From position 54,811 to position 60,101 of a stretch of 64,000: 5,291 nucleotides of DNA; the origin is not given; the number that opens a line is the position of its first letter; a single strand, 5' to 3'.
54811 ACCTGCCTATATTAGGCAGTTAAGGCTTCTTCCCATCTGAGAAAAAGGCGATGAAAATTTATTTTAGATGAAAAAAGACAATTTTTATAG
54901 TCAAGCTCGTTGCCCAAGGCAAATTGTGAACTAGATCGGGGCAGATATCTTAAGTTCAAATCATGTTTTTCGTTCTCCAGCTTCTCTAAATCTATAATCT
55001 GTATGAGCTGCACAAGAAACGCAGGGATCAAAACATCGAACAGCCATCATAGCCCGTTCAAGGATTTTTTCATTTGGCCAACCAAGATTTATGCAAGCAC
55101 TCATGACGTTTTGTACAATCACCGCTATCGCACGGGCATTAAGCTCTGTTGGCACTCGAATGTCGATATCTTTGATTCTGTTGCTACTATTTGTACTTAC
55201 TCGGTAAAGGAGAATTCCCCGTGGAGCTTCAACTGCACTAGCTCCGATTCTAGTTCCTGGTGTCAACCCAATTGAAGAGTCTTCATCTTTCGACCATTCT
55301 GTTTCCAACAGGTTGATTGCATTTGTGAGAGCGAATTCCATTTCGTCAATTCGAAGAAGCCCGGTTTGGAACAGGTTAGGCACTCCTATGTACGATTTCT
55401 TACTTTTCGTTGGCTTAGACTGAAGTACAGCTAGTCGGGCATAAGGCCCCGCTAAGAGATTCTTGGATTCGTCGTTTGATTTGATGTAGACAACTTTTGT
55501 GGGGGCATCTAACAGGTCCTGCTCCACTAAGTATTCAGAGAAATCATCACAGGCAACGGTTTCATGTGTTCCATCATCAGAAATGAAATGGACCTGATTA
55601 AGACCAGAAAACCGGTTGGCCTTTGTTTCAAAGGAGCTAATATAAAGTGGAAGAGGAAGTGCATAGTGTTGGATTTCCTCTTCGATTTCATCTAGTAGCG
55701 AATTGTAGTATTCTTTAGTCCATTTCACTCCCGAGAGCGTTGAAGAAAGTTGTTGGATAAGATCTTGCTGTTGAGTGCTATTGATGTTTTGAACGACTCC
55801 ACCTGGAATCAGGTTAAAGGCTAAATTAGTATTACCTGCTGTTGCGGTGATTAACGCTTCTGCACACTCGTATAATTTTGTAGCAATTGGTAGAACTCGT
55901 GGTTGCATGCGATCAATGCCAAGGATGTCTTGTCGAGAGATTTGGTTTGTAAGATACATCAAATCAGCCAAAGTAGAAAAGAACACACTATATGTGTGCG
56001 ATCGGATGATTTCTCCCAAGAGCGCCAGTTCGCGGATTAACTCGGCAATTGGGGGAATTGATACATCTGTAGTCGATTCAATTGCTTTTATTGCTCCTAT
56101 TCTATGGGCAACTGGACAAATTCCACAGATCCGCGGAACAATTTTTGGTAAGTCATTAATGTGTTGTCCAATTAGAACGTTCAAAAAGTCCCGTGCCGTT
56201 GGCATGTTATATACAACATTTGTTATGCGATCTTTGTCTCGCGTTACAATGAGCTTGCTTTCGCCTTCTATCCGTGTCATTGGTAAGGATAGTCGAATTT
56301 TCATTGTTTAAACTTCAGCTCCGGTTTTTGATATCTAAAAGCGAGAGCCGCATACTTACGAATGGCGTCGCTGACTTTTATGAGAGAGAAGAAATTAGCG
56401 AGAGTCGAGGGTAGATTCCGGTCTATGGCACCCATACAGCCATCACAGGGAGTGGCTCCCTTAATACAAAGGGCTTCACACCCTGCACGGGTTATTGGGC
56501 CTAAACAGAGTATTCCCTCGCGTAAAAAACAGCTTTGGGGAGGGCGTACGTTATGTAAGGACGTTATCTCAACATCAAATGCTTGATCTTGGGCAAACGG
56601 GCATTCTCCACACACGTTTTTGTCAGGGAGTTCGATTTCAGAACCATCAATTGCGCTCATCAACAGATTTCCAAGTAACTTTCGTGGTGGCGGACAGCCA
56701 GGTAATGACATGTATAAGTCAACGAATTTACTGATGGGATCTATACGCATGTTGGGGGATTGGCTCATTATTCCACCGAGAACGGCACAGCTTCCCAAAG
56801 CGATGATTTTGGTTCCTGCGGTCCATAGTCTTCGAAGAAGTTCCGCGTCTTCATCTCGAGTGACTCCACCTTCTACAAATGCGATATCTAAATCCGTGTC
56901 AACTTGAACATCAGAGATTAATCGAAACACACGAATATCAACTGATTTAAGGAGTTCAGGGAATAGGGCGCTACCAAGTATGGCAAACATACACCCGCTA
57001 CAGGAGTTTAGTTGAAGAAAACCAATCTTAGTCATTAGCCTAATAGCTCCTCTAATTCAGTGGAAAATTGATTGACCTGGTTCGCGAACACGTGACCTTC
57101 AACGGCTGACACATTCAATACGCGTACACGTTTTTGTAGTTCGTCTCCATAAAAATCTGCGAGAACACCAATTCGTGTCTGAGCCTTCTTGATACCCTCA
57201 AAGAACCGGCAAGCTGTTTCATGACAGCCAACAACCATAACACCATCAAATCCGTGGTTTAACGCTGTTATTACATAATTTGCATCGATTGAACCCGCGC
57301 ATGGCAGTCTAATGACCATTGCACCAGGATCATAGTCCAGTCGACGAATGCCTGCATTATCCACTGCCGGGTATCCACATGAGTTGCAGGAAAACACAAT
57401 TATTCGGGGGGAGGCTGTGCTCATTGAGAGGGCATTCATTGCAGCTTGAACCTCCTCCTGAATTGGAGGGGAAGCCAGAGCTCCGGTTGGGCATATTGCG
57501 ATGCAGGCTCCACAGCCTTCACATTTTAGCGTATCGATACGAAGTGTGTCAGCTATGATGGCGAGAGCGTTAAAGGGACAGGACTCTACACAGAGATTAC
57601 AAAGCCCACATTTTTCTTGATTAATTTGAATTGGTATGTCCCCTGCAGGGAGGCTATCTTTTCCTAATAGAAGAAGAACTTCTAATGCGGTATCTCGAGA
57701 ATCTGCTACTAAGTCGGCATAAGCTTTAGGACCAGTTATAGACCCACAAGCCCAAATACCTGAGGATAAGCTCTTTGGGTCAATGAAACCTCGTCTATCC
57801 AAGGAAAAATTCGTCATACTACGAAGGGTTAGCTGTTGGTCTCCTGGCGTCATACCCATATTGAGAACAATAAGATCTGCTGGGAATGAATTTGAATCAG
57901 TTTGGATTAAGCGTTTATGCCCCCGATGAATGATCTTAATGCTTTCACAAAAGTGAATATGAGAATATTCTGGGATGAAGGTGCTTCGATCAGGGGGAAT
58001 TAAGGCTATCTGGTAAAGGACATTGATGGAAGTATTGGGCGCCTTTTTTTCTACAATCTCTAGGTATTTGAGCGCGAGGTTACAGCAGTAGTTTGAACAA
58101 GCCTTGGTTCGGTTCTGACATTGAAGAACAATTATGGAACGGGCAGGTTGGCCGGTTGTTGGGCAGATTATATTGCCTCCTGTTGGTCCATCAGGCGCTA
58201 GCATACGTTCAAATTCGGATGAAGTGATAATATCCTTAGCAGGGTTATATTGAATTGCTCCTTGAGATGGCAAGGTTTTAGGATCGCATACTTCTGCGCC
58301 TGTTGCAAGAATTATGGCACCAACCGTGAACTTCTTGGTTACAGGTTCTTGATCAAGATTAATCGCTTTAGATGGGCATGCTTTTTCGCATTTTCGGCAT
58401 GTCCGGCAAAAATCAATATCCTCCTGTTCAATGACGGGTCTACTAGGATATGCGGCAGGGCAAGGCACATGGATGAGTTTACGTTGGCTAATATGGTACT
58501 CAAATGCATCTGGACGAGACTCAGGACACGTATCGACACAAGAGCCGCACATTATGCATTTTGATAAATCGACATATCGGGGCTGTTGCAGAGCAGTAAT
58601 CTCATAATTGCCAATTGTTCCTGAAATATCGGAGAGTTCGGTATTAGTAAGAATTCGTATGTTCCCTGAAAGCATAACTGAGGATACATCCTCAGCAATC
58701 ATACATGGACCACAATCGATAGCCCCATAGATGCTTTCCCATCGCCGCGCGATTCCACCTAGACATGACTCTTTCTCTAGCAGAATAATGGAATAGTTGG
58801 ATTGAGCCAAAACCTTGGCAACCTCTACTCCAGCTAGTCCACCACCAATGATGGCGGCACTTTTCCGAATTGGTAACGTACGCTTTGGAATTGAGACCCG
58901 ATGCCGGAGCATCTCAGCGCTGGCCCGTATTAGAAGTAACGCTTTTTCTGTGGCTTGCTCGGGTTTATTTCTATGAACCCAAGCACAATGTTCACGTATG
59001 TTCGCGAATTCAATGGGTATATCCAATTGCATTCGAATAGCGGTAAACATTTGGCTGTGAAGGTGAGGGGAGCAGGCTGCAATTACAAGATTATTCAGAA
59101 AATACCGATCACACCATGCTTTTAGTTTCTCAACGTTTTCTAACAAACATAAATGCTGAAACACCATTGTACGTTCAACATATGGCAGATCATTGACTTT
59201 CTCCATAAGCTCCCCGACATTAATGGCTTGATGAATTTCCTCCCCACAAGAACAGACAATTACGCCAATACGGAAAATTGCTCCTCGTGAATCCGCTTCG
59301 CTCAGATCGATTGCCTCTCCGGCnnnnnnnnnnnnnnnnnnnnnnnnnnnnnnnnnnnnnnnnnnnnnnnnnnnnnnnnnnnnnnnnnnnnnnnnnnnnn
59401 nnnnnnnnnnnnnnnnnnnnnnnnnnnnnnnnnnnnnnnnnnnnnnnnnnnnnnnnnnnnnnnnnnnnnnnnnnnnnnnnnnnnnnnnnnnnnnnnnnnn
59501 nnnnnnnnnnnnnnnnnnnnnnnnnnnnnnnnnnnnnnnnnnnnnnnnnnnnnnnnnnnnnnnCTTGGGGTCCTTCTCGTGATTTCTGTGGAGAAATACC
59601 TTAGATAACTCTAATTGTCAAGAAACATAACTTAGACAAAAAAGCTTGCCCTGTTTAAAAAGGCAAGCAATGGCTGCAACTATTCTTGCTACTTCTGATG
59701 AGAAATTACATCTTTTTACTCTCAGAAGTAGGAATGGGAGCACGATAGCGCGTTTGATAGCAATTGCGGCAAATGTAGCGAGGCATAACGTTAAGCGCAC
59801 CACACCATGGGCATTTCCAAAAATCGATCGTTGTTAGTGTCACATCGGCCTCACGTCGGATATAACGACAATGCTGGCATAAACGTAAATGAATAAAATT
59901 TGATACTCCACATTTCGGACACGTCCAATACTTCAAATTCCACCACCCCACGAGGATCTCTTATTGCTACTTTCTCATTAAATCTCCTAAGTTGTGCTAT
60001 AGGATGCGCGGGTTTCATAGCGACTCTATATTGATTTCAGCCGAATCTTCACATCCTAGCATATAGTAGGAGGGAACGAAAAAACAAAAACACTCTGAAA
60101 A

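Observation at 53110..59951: mvhDGA-hdrA gene string without hdrBC, followed by an MtdA-like fusion gene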

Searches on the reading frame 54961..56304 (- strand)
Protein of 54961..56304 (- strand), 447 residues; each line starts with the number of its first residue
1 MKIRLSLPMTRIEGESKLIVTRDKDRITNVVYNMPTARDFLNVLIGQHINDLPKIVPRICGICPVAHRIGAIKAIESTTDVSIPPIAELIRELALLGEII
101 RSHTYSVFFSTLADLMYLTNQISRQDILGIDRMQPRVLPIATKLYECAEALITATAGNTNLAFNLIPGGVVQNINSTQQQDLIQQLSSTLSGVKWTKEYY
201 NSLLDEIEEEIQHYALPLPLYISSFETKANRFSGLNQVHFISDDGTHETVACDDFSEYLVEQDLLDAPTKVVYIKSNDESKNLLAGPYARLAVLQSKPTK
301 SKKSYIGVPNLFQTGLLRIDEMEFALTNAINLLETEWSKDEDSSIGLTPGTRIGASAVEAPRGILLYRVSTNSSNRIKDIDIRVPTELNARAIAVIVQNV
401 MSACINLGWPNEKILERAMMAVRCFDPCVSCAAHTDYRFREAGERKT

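Call 3: search_protein_families(library=pfam, proteins=[window:54961-56304:-], max_evalue=0.01)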
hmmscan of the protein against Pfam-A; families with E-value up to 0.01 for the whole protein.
window:54961-56304:- (447 aa): 1 family
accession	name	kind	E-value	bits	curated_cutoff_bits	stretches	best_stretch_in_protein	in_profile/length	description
PF00374.24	NiFeSe_Hases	-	4.2e-18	66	25.8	2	42-117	5-78/508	Nickel-dependent hydrogenase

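Call 4: search_protein_families(library=ncbifam, proteins=[window:54961-56304:-], max_evalue=0.01)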
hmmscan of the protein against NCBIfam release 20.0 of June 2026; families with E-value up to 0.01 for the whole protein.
window:54961-56304:- (447 aa): 10 families
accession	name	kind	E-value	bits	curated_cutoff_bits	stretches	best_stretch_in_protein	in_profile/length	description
NF041785.2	VhuA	equivalog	1.1e-33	116.4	800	1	8-398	8-410/418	F420-non-reducing hydrogenase Vhu subunit A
TIGR03295.1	frhA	equivalog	1.5e-28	99.9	392.5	1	8-434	9-395/412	coenzyme F420 hydrogenase subunit alpha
NF040828.1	sulfhyd_ShyA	equivalog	2.3e-28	99.2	700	2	9-122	8-122/415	NAD(P)-dependent hydrogenase/sulfhydrogenase 2 subunit alpha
NF040832.1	sulfhyd_HydA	equivalog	2.3e-26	92.9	880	1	9-434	10-422/426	NADPH-dependent hydrogenase/sulfhydrogenase 1 subunit alpha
NF033181.1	NiFeSe_hydrog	equivalog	1.6e-22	80.1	600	2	8-120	8-118/507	nickel-dependent hydrogenase large subunit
NF045518.1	H2_NiFeSe_large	exception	1e-21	77.3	780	2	8-117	8-115/485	NiFeSe hydrogenase large subunit HysA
NF007550.0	PRK10170.1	equivalog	3.2e-12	45.7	1101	1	8-117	23-131/597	Ni/Fe-hydrogenase large subunit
NF007778.0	PRK10467.1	equivalog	5.7e-12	44.7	969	1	8-115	9-114/567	hydrogenase 2 large subunit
NF041786.2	VhuU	equivalog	0.00016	21.4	70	1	420-434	13-27/45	F420-non-reducing hydrogenase selenoprotein subunit VhuU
NF004739.1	PRK06075.1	equivalog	0.0034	16.2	360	0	55-113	56-112/384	NADH-quinone oxidoreductase subunit D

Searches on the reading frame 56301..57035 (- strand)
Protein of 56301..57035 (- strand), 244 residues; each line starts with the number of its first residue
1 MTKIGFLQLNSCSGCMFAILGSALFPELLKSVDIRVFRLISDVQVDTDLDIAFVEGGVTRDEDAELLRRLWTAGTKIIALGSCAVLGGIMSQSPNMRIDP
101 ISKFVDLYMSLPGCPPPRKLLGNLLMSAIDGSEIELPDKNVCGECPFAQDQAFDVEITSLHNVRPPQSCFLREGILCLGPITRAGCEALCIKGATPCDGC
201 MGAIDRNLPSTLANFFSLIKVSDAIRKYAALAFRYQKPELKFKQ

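Call 3: search_protein_families(library=pfam, proteins=[window:56301-57035:-], max_evalue=0.01)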
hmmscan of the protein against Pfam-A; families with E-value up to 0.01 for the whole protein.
window:56301-57035:- (244 aa): 1 family
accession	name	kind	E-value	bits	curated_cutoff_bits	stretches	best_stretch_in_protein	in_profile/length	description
PF01058.29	Oxidored_q6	-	2e-16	60.3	27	1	12-125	1-125/128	NADH ubiquinone oxidoreductase, 20 Kd subunit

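Call 4: search_protein_families(library=ncbifam, proteins=[window:56301-57035:-], max_evalue=0.01)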
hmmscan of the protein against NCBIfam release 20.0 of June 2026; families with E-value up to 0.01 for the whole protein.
window:56301-57035:- (244 aa): 12 families
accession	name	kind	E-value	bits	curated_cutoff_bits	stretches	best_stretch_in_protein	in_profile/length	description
NF045875.1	F420_non_VhuG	exception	4.3e-35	121.3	450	2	97-216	132-254/286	F420-non-reducing hydrogenase subunit VhuG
NF040836.1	sulfhyd_HydD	equivalog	2.9e-24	85.6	500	2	3-93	7-98/261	NADPH-dependent hydrogenase/sulfhydrogenase 1 subunit delta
NF040831.1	sulfhyd_ShyD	equivalog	1.9e-22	80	460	2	99-225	118-230/240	NAD(P)-dependent hydrogenase/sulfhydrogenase 2 subunit delta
TIGR03294.1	FrhG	equivalog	9.1e-12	45.2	245.5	1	2-133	2-145/228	coenzyme F420 hydrogenase subunit gamma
NF011391.0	PRK14816.1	equivalog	1.5e-06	28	283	1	10-118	61-163/196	NADH-quinone oxidoreductase subunit B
TIGR01957.1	nuoB_fam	subfamily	3.7e-06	26.9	142.7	1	33-120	42-130/145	NADH-quinone oxidoreductase subunit B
NF005012.1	PRK06411.1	subfamily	1.2e-05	24.9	116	1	50-121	75-147/166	NADH-quinone oxidoreductase subunit NuoB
TIGR00391.1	hydA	subfamily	7e-05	22.1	179.5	1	64-124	140-204/365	hydrogenase small subunit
NF011390.0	PRK14815.1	equivalog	0.00018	20.8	281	1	49-125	74-151/183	NADH dehydrogenase subunit B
NF011394.0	PRK14819.1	equivalog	0.00057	19.5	312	1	49-125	72-150/264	NADH-quinone oxidoreductase subunit B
NF011395.0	PRK14820.1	equivalog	0.0055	16.5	263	1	64-118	88-143/180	NADH-quinone oxidoreductase subunit B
NF011392.0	PRK14817.1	equivalog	0.0081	15.9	271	1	50-124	78-153/182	NADH-quinone oxidoreductase subunit B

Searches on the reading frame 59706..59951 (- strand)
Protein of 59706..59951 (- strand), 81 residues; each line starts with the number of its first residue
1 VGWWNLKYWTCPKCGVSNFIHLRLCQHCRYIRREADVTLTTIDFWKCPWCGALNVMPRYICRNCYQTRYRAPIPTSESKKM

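Call 3: search_protein_families(library=pfam, proteins=[window:59706-59951:-], max_evalue=0.01)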
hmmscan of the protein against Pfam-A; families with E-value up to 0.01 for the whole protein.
window:59706-59951:- (81 aa): 7 families
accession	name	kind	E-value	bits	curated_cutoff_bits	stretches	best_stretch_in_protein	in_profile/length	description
PF14952.11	zf-tcix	-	6.1e-06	26.1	31.2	0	11-36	13-40/42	Putative treble-clef, zinc-finger, Zn-binding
PF12172.15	zf-ChsH2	-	1.8e-05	24.8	23.2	1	46-64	13-31/37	ChsH2, rubredoxin-like zinc ribbon domain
PF00641.23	Zn_ribbon_RanBP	-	2e-05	24.2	27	1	7-28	3-24/30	Zn-finger in Ran binding protein and others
PF18912.6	DZR_2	-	0.00023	21.4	27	0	46-67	9-30/56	Double zinc ribbon domain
PF12773.13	DZR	-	0.0018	18.9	27.3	0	11-64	1-44/45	Double zinc ribbon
PF20864.3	Zn_ribbon_TEX13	-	0.0031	17.7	17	0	45-64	1-20/20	Putative testis-expressed protein 13C, zinc finger domain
PF10122.14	Zn_ribbon_Com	-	0.0064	16.4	22.9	0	45-55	25-35/52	Mu-like prophage protein Com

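Call 4: search_protein_families(library=ncbifam, proteins=[window:59706-59951:-], max_evalue=0.01)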
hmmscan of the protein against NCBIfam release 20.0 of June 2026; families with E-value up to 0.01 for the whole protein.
window:59706-59951:- (81 aa): 2 families
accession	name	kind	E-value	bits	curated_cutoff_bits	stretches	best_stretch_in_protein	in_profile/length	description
NF003161.0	PRK04136.1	equivalog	0.001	18.6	54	0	47-70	17-40/49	50S ribosomal protein L40e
NF053632.1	heli_RadD_YejH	equivalog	0.0095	14.3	720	0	6-40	427-461/573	DNA repair helicase RadD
